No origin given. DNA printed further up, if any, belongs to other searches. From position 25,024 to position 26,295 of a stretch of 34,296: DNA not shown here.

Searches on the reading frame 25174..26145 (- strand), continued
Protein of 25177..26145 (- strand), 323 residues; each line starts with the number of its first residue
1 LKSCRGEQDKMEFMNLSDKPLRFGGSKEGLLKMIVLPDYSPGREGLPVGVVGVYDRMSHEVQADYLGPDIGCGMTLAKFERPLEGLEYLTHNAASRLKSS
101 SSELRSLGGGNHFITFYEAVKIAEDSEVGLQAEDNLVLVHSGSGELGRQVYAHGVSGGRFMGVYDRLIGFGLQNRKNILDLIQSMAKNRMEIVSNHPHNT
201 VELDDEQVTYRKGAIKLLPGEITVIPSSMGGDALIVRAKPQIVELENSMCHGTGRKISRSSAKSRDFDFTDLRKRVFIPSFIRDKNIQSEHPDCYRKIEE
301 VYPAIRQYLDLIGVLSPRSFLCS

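Call 26: search_solved_structures(query=window:25177-26115:-, max_evalue=0.001, show_alignments=2)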
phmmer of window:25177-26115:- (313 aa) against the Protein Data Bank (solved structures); distinct sequences matched with E-value up to 0.001: 9.
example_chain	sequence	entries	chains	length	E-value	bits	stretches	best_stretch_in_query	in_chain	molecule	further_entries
1uc2_A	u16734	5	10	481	3.3e-10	42.8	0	210-295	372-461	hypothetical protein PH1602 | tRNA-splicing ligase RtcB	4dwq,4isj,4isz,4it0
4dwr_B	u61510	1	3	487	4.1e-10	42.5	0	210-295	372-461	tRNA-splicing ligase RtcB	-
7lfq_A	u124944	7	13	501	4.5e-10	42.4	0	210-295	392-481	RNA-splicing ligase RtcB | tRNA-splicing ligase RtcB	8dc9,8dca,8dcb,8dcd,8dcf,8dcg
2epg_A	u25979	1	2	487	3.1e-08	36.3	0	210-295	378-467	Hypothetical protein TTHA1785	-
9i8v_C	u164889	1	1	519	1.1e-06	31.3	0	208-292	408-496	RNA-splicing ligase RtcB homolog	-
8odo_A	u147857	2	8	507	1.3e-06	31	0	208-292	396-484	RNA-splicing ligase RtcB homolog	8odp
7p3b_A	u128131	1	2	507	1.3e-06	31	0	208-292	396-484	RNA-splicing ligase RtcB homolog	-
8orj_A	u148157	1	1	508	1.3e-06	31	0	208-292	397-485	RNA-splicing ligase RtcB homolog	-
8btt_A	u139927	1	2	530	1.5e-06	30.8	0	208-292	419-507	RNA-splicing ligase RtcB homolog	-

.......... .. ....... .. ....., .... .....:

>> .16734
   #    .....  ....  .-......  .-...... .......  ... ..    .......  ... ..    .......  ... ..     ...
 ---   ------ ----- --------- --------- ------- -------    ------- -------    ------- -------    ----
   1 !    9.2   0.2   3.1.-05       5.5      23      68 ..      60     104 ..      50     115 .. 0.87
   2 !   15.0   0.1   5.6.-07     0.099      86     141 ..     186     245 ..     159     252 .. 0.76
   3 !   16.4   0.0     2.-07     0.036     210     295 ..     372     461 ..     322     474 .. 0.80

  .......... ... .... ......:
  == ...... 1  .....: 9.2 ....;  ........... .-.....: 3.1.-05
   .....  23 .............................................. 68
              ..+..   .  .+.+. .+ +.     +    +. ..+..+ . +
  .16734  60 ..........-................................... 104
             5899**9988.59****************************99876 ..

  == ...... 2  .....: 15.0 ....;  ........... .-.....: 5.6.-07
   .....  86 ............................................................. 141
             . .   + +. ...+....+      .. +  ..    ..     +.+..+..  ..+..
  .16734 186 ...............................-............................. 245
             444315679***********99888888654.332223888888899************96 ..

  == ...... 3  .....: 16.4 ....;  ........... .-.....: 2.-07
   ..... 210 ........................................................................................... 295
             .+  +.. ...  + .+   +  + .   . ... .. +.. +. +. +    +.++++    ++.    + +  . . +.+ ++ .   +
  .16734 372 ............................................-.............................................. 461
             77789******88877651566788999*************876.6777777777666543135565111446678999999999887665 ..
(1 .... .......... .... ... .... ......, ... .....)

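Call 50: search_protein_families(library=pfam, proteins=[L005:3169-4008:+, L084:8948-9418:+], max_evalue=0.01)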
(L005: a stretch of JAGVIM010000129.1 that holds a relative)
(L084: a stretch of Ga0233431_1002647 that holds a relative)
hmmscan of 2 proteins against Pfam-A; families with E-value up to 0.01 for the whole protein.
L005:3169-4008:+ (280 aa): 0 families

L084:8948-9418:+ (157 aa): 0 families

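Call 59: find_related_loci(query=A1, collection=viral_contigs, flank=6000)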
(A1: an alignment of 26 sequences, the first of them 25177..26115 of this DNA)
Query A1 (313 aa) in viral_contigs; peptide patterns used: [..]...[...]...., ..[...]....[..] (x = any residue, [..] = any of these).
600 stretches matched a pattern (row limit reached: there are more); 500 encode a relative of the query (tblastn E <= 1e-3); the best 80 are kept; 80 distinct loci.
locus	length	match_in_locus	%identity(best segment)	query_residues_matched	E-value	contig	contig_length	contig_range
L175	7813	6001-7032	26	23-311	8e-19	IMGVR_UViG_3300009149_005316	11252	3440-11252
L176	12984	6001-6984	25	22-291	6e-18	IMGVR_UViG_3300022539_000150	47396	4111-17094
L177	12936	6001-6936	25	16-294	3e-17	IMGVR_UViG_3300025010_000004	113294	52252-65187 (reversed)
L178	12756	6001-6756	26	84-312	4e-17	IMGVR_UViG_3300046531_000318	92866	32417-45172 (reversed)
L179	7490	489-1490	24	17-307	1e-16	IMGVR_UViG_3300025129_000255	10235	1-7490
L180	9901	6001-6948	25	22-307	2e-16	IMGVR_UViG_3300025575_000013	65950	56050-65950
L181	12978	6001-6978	24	20-307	5e-16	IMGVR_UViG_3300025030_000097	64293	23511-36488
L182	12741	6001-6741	27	88-312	8e-16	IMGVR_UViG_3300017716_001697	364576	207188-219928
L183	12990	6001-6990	26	25-302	9e-16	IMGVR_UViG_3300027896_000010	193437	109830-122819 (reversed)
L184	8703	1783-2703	27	21-312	1e-15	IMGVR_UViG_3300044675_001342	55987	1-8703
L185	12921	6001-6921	27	21-312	1e-15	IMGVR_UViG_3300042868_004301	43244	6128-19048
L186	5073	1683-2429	26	87-312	1e-15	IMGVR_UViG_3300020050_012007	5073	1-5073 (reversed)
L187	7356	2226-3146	26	21-312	2e-15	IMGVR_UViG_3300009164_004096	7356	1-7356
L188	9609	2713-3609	26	36-312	3e-15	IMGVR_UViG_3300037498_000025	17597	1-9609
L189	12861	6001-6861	25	36-312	3e-15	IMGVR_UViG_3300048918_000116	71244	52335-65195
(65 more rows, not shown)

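Call 72: find_encoding_contigs(protein=P0005, flank=6000, max_places=2)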
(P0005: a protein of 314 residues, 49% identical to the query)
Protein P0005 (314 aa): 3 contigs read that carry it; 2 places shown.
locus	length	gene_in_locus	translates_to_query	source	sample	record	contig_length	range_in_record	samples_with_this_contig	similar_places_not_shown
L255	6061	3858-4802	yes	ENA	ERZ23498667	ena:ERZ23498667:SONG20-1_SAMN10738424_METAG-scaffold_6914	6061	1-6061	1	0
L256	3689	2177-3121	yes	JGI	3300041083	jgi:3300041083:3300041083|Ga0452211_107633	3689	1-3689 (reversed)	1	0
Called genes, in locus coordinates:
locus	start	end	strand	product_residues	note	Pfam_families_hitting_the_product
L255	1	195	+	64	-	?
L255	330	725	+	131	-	PF01939:NucS_C (faint)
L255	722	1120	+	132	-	PF00498:FHA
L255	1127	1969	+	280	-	-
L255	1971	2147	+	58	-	-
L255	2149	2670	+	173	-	-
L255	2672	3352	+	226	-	-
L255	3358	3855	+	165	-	PF13420:Acetyltransf_4 (weak), PF00583:Acetyltransf_1, PF13673:Acetyltransf_10, PF13508:Acetyltransf_7 (weak), PF08445:FR47 (weak)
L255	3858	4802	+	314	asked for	PF01139:RtcB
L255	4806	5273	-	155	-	-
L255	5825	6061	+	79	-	?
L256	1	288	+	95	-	?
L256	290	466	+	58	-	-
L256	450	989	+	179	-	-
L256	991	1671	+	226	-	-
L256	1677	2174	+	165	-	PF13420:Acetyltransf_4 (weak), PF00583:Acetyltransf_1, PF13673:Acetyltransf_10, PF13508:Acetyltransf_7 (weak), PF08445:FR47 (weak)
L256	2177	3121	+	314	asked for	PF01139:RtcB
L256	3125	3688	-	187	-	?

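Call 73: find_encoding_contigs(protein=P0006, flank=6000, max_places=2)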
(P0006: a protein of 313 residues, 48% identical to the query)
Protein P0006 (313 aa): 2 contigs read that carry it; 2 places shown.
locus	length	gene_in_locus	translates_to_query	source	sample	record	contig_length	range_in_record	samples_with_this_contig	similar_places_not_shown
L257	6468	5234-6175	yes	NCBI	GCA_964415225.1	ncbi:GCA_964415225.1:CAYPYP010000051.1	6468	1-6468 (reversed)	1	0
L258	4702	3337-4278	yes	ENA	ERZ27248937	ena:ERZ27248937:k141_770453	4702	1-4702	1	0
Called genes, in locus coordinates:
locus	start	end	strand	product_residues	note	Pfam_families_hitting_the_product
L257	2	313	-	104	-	?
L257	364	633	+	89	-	PF01247:Ribosomal_L35Ae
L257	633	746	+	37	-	-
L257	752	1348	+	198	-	PF00252:Ribosomal_L16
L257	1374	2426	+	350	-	-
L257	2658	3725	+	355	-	PF01555:N6_N4_Mtase, PF01170:UPF0020, PF13847:Methyltransf_31 (weak)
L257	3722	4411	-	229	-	PF00227:Proteasome (weak)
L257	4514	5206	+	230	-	-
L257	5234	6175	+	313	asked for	PF01139:RtcB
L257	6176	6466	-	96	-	?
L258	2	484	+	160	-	?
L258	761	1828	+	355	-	PF01555:N6_N4_Mtase, PF01170:UPF0020, PF13847:Methyltransf_31 (weak)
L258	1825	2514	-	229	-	PF00227:Proteasome (weak)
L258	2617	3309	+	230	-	-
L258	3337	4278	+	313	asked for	PF01139:RtcB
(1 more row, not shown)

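Call 74: find_encoding_contigs(protein=P0010, flank=8000, max_places=2)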
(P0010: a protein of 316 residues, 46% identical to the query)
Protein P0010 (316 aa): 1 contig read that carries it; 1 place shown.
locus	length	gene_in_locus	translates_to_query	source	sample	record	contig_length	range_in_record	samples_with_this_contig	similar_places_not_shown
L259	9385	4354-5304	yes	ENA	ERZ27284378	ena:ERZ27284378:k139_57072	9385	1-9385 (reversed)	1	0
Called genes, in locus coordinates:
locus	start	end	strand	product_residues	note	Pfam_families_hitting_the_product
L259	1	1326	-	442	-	?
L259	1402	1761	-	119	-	-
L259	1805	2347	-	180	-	PF00252:Ribosomal_L16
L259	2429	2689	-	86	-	PF01247:Ribosomal_L35Ae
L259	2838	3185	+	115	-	PF00581:Rhodanese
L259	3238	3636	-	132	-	-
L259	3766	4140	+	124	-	-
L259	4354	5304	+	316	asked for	PF01139:RtcB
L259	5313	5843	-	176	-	-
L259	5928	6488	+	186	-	-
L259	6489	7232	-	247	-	PF01978:TrmB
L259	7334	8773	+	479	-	PF00474:SSF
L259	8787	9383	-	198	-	?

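Call 76: search_protein_families(library=pfam, proteins=[L255:1127-1966:+, L255:1971-2144:+, L255:2149-2667:+, L255:2672-3349:+, L257:4514-5203:+, L259:3766-4137:+, L084:7226-7900:+, L255:330-722:+], max_evalue=0.05)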
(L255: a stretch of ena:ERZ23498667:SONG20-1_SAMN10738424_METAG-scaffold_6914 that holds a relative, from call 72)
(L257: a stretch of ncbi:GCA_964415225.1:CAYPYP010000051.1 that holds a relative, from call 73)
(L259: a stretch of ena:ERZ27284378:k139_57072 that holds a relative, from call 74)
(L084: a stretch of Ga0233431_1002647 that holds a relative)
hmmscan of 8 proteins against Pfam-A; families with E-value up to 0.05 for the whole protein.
L255:1127-1966:+ (280 aa): 2 families
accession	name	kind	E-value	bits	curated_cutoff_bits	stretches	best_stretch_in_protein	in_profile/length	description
PF00156.33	Pribosyltran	-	0.00021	21.1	26.3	1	179-219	80-120/158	Phosphoribosyl transferase domain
PF01755.23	Glyco_transf_25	-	0.0058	17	24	1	187-245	87-145/199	Glycosyltransferase family 25 (LPS biosynthesis protein)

L255:1971-2144:+ (58 aa): 2 families
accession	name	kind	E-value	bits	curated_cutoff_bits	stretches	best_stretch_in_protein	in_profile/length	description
PF18689.6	PriX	-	0.012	16.4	25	1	17-50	3-36/95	Primase X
PF17723.7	RHH_8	-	0.041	14.4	25.4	1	3-47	3-47/119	Ribbon-Helix-Helix transcriptional regulator family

L255:2149-2667:+ (173 aa): 0 families

L255:2672-3349:+ (226 aa): 1 family
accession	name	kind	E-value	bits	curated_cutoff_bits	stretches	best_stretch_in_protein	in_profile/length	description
PF06610.18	AlaE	-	0.00084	19.9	25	1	17-152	5-138/141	L-alanine exporter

L257:4514-5203:+ (230 aa): 1 family
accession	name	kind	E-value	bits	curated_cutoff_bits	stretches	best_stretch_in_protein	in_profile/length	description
PF04751.20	DarP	-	0.011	16.1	26.3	1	73-189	36-139/153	Dual-action ribosomal maturation protein DarP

L259:3766-4137:+ (124 aa): 0 families

L084:7226-7900:+ (225 aa): 0 families

L255:330-722:+ (131 aa): 1 family
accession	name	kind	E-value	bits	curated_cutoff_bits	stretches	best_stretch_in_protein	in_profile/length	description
PF01939.22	NucS_C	-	2.5e-08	34.4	24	1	2-47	10-53/124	Endonuclease NucS C-terminal domain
